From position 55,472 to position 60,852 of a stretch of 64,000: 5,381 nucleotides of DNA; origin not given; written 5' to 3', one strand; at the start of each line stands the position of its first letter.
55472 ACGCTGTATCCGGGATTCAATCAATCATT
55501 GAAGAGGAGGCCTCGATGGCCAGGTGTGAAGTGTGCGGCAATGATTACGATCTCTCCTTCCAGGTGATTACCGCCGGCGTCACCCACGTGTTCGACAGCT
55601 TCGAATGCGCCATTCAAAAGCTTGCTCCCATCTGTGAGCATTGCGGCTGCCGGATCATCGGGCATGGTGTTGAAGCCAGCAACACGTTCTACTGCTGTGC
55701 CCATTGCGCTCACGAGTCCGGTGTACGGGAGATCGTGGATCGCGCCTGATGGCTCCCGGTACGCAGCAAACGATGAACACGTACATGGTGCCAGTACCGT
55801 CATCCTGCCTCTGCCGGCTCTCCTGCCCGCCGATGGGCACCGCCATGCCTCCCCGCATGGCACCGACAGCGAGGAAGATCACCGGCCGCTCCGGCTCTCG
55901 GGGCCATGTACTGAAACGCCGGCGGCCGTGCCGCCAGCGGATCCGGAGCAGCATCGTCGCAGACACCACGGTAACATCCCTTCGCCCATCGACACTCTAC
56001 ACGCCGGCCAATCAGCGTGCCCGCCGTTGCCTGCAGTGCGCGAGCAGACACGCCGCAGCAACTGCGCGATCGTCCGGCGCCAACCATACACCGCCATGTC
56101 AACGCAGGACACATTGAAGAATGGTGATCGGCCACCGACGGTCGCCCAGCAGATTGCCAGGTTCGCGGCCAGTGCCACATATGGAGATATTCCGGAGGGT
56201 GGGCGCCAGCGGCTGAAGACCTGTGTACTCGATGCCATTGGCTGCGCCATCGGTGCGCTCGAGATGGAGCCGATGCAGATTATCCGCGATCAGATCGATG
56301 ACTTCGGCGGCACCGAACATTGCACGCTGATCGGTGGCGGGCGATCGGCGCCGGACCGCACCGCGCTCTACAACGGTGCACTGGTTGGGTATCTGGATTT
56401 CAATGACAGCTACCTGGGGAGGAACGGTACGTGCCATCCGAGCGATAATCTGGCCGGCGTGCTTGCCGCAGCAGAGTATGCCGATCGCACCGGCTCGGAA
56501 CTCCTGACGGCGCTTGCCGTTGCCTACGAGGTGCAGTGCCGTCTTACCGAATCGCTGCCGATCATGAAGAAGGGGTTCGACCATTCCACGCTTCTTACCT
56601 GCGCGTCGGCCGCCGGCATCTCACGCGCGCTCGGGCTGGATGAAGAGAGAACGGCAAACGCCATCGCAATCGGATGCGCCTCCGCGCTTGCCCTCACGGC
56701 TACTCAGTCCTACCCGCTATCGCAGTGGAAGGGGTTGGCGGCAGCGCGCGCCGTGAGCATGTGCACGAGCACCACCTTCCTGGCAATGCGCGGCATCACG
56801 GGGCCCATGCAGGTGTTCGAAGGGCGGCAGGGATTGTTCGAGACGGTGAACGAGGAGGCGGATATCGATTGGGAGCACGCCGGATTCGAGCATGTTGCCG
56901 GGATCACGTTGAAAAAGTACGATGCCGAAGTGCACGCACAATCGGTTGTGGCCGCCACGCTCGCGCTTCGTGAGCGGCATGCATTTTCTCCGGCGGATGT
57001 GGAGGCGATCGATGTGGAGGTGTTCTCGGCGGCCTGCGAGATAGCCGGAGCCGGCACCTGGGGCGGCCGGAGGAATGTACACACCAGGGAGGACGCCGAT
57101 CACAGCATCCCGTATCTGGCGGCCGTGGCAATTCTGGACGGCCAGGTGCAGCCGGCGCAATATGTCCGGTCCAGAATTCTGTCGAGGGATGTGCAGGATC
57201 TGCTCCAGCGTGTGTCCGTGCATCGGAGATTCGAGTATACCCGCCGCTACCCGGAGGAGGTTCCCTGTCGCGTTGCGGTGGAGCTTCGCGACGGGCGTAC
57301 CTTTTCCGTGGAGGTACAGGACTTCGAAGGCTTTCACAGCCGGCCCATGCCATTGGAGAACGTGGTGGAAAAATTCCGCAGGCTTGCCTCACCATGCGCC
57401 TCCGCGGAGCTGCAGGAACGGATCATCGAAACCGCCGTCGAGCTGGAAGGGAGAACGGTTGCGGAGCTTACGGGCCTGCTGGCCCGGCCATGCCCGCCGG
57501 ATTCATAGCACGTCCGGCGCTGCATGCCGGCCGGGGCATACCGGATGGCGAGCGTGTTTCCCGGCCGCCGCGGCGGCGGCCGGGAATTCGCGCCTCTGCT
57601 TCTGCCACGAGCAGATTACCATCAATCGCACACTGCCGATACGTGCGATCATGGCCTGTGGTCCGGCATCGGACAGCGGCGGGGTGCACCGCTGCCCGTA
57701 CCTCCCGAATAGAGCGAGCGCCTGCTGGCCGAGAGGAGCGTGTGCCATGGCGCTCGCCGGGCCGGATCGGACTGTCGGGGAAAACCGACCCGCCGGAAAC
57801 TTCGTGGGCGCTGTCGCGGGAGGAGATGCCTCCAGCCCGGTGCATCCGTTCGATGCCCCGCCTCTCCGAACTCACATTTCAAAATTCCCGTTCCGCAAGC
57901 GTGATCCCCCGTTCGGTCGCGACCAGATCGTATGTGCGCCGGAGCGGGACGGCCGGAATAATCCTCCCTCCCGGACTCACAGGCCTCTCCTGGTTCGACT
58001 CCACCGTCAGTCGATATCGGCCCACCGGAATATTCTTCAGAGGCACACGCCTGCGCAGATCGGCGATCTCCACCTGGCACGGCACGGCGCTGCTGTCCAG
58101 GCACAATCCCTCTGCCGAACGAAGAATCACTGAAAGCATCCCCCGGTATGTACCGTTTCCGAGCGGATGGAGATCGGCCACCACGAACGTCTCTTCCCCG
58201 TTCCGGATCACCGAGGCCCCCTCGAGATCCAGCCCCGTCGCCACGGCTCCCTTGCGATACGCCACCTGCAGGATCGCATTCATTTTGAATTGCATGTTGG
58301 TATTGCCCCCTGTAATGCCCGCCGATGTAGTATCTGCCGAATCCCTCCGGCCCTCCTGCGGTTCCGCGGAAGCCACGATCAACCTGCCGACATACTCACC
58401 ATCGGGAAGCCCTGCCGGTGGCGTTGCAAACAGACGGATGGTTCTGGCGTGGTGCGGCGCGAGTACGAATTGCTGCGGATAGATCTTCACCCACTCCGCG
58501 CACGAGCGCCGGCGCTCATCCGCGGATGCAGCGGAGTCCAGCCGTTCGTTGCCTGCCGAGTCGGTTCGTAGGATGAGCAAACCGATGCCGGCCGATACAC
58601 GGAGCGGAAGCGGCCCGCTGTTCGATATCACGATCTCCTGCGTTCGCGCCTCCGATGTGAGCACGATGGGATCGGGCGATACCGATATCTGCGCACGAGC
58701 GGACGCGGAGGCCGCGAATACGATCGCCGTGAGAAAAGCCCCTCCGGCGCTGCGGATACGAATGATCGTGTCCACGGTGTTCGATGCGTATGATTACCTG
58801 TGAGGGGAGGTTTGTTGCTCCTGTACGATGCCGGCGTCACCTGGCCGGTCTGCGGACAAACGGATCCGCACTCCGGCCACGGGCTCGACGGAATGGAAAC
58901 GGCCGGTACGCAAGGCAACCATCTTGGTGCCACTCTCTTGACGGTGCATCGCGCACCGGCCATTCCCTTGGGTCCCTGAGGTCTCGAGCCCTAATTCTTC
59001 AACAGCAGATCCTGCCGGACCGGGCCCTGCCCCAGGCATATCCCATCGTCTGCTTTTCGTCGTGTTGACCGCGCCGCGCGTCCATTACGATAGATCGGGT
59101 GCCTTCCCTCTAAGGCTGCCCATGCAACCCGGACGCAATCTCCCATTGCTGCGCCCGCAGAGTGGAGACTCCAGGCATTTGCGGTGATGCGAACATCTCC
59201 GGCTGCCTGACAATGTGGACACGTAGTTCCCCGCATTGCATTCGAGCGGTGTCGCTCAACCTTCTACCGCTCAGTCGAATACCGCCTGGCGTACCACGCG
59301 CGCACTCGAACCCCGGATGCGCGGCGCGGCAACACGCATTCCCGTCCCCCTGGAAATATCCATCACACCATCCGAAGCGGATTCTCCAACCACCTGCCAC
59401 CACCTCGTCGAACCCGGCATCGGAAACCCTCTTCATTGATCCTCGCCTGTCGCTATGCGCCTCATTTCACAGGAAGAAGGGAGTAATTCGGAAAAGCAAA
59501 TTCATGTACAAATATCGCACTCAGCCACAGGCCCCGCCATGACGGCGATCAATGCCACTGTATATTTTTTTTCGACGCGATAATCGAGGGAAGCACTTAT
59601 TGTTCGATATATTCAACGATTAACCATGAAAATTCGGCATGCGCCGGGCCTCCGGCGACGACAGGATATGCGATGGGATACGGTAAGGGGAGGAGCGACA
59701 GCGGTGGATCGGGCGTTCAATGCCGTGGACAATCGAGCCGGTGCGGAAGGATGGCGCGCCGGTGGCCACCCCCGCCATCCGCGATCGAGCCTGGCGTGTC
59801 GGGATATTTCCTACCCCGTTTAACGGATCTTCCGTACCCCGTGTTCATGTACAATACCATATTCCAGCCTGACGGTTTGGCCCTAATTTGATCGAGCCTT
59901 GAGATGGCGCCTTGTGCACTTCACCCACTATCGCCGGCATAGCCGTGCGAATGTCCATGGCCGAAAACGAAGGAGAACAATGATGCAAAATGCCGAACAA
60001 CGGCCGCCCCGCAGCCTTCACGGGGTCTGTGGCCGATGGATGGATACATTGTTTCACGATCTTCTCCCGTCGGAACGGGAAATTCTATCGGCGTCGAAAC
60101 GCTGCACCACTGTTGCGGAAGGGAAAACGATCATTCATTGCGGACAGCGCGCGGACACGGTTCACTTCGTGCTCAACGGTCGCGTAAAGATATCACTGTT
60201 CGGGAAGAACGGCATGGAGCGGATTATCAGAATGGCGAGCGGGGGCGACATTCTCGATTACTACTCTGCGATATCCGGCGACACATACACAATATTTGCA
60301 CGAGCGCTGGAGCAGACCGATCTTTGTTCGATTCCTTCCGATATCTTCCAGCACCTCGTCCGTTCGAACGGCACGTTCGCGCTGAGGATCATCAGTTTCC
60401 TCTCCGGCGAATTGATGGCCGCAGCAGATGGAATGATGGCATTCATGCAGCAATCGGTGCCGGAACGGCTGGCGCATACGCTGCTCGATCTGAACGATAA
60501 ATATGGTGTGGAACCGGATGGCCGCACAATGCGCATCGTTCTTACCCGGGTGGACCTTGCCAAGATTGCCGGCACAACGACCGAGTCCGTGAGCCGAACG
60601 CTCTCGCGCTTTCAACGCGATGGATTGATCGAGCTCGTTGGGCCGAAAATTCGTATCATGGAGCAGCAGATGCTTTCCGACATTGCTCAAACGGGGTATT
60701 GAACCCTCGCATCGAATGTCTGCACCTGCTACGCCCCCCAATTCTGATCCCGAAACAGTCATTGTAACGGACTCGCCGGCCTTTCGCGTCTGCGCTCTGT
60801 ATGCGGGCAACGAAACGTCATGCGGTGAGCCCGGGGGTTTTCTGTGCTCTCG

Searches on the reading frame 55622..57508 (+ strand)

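Call 8: search_protein_families(library=pfam, proteins=[window:55622-57508:+], max_evalue=0.01)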
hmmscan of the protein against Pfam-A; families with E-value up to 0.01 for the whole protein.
window:55622-57508:+ (628 aa): 2 families
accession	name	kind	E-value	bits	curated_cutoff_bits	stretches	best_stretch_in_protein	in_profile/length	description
PF03972.19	MmgE_PrpD_N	-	4.7e-69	232.7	32.1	1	176-417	1-243/244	MmgE/PrpD N-terminal domain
PF19305.4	MmgE_PrpD_C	-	1.7e-42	145.6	32.1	1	433-606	1-169/173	MmgE/PrpD C-terminal domain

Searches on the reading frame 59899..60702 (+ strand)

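Call 9: search_protein_families(library=pfam, proteins=[window:59899-60702:+], max_evalue=0.01)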
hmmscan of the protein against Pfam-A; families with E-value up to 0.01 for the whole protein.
window:59899-60702:+ (267 aa): 4 families
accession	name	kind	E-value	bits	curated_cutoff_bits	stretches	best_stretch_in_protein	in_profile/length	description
PF13545.12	HTH_Crp_2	-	5.9e-17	61.8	27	1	189-261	1-69/70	Crp-like helix-turn-helix domain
PF00027.35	cNMP_binding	-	4.5e-14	52.6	27.5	1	72-157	4-89/89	Cyclic nucleotide-binding domain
PF00325.26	Crp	-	6.1e-09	35.9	21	1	213-244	1-32/32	Bacterial regulatory proteins, crp family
PF12802.13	MarR_2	-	0.0021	18.6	27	1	215-247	21-53/61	MarR family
